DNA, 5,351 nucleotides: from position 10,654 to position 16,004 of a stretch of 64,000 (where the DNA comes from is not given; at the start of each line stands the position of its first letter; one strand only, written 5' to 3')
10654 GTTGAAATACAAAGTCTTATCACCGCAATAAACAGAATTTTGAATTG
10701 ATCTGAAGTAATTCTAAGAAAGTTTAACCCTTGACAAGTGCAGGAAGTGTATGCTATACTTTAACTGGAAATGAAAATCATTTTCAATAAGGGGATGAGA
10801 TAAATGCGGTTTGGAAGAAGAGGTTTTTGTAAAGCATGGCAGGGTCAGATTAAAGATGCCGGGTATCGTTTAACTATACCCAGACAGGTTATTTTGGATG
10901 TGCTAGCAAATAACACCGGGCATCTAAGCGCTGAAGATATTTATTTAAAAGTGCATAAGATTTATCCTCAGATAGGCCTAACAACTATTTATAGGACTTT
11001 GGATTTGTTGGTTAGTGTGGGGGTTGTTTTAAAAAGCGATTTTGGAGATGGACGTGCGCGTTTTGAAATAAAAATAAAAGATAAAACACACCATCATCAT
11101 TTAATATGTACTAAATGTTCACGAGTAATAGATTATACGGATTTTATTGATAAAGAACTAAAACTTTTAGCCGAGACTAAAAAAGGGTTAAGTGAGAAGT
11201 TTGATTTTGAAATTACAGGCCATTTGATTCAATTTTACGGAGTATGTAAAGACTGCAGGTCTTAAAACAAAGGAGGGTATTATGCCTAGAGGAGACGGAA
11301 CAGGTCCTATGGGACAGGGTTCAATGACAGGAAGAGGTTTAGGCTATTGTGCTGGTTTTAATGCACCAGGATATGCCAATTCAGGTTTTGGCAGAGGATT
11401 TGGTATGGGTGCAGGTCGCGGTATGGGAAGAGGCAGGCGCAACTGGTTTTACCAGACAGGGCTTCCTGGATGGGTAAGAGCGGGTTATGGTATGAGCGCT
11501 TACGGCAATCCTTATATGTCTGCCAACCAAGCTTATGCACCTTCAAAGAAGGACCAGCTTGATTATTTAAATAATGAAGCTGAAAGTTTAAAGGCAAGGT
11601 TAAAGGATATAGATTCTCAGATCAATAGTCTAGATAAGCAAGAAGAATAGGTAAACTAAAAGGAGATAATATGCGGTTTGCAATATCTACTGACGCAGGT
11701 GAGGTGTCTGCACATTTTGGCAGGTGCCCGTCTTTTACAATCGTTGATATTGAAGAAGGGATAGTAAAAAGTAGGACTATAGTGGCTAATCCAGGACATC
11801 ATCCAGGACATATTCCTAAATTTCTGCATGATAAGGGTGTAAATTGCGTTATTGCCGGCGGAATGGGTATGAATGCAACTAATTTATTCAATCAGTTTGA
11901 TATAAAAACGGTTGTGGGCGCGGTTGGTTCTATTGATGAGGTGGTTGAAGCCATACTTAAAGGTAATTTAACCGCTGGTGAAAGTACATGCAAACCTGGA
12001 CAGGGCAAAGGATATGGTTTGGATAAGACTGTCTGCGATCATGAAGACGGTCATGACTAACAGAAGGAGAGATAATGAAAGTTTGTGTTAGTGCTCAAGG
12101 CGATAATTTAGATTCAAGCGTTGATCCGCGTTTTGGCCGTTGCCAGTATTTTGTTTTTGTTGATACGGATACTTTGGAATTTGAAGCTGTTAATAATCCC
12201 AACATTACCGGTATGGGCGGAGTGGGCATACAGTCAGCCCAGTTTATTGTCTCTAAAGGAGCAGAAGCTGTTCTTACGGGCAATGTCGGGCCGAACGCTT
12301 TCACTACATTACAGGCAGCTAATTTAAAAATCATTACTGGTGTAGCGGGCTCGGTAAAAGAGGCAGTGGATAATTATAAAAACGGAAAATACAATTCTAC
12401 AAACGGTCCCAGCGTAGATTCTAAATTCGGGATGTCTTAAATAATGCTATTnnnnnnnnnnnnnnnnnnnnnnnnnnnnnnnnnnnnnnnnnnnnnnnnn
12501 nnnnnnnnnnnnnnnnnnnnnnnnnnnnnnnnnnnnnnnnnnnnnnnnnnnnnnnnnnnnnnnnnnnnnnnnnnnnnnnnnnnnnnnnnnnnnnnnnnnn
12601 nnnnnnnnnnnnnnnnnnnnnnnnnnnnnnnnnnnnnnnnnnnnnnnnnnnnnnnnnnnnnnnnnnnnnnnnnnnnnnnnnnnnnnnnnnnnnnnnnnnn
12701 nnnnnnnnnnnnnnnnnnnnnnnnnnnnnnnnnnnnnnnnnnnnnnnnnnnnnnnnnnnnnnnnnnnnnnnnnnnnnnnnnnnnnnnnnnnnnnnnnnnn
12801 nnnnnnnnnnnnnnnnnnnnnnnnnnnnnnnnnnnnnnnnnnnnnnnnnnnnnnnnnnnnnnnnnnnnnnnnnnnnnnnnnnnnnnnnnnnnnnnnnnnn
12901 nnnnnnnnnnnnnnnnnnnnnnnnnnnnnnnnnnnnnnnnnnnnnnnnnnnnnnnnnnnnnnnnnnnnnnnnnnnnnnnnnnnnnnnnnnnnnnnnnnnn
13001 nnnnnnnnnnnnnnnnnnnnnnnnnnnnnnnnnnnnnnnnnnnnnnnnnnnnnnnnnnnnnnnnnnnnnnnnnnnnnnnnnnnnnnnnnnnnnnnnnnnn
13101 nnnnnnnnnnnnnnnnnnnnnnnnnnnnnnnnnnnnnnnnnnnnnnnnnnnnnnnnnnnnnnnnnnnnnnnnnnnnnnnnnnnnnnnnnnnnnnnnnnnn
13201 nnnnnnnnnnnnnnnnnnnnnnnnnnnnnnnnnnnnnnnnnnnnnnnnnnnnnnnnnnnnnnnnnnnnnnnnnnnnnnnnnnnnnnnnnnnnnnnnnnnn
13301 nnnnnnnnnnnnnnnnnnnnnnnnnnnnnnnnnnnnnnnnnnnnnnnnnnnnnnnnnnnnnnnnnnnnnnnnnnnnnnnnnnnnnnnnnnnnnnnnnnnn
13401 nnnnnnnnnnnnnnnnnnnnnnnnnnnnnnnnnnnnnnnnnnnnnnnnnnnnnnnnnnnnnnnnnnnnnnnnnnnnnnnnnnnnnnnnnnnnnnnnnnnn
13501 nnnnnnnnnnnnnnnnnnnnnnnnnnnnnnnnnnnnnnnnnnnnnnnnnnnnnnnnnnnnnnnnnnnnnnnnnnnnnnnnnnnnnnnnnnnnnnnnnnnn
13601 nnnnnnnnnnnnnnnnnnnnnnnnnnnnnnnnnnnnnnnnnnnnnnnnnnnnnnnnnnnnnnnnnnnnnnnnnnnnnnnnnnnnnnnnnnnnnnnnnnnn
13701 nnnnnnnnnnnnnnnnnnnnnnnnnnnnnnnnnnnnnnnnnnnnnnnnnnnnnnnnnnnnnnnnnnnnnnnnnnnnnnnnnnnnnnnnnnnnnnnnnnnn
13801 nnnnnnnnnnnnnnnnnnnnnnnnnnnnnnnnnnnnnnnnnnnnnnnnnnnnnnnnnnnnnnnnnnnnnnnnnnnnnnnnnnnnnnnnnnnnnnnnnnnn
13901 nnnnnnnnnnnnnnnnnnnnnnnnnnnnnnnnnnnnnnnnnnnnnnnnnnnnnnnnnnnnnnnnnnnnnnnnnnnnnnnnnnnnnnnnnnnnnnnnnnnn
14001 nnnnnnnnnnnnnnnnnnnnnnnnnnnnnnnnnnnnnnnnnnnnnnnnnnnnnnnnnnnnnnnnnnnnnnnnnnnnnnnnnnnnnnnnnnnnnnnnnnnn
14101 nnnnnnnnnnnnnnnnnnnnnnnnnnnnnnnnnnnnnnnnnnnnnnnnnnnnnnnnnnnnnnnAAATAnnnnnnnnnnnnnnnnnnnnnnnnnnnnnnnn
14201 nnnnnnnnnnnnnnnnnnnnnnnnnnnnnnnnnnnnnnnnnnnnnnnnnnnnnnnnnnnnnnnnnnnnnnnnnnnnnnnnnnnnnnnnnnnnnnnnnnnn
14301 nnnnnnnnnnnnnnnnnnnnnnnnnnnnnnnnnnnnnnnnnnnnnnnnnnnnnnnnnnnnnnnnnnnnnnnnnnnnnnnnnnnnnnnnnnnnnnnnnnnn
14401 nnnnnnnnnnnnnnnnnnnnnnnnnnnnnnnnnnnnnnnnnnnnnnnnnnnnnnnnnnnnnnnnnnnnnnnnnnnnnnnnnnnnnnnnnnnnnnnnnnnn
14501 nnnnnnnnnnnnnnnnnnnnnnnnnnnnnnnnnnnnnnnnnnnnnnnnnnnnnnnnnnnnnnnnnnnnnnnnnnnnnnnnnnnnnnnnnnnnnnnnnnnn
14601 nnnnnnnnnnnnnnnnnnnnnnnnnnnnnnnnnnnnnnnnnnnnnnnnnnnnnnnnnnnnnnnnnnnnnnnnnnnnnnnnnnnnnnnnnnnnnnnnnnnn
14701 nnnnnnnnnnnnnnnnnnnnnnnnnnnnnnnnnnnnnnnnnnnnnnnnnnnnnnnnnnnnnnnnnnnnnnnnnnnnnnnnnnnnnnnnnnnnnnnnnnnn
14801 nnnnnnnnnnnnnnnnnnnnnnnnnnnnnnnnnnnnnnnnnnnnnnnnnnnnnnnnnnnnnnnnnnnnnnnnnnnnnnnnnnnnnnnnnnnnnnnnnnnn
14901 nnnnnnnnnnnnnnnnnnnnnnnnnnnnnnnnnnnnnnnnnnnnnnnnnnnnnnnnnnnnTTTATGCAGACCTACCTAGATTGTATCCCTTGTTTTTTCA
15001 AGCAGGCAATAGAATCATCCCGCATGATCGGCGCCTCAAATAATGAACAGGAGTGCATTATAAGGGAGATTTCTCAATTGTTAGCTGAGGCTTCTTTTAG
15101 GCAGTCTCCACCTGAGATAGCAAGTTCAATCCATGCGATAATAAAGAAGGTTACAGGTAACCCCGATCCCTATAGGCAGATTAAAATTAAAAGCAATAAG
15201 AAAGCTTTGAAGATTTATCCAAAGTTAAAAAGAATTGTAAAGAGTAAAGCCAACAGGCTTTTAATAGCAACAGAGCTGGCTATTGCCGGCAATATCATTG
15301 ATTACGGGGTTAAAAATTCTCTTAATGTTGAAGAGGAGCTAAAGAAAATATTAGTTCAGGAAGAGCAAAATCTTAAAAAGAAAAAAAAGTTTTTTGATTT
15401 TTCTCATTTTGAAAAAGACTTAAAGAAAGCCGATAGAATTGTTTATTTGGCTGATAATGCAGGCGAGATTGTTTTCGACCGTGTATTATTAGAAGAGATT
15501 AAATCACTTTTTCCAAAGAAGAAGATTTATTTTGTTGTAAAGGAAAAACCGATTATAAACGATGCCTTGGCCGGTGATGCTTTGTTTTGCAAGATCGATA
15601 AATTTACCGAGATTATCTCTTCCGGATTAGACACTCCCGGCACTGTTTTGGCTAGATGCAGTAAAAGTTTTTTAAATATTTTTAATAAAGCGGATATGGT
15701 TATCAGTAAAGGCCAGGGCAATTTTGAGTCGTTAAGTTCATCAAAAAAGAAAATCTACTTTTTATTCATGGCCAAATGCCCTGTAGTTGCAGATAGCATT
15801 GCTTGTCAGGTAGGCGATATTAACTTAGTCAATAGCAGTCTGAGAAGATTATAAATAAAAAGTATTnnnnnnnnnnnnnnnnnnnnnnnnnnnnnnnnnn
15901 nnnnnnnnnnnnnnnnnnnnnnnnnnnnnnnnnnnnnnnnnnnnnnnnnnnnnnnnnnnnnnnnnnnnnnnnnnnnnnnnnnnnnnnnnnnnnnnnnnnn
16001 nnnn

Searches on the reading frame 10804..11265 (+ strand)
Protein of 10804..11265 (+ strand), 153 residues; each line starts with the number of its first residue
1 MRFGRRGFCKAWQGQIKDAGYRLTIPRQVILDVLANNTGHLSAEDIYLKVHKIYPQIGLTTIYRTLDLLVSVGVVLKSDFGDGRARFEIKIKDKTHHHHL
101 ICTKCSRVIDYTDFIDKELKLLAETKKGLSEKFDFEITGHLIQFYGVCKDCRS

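Call 81: search_protein_families(library=pfam, proteins=[window:10804-11265:+], max_evalue=0.00001)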
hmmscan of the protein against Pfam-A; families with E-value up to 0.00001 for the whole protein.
window:10804-11265:+ (153 aa): 1 family
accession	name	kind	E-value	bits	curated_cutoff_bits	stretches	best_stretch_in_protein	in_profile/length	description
PF01475.25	FUR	-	6.2e-30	104.3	23.1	1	19-143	2-119/121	Ferric uptake regulator family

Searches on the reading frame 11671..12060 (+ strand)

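Call 81: search_protein_families(library=pfam, proteins=[window:11671-12060:+], max_evalue=0.00001)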
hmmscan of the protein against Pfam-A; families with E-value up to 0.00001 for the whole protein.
window:11671-12060:+ (129 aa): 1 family
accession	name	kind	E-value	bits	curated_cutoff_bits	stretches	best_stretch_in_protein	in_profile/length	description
PF02579.22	Nitro_FeMo-Co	-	4.9e-22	78.5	26.3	1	10-96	3-93/94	Dinitrogenase iron-molybdenum cofactor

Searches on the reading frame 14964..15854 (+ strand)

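Call 7: search_protein_families(library=pfam, proteins=[window:14964-15854:+], max_evalue=0.001)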
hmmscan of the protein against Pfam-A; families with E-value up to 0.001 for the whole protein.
window:14964-15854:+ (296 aa): 1 family
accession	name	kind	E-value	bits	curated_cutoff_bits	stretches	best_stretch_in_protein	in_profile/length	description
PF01937.24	ARMT1-like_dom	-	1.8e-71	241.3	25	1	4-284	2-308/311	Damage-control phosphatase ARMT1-like domain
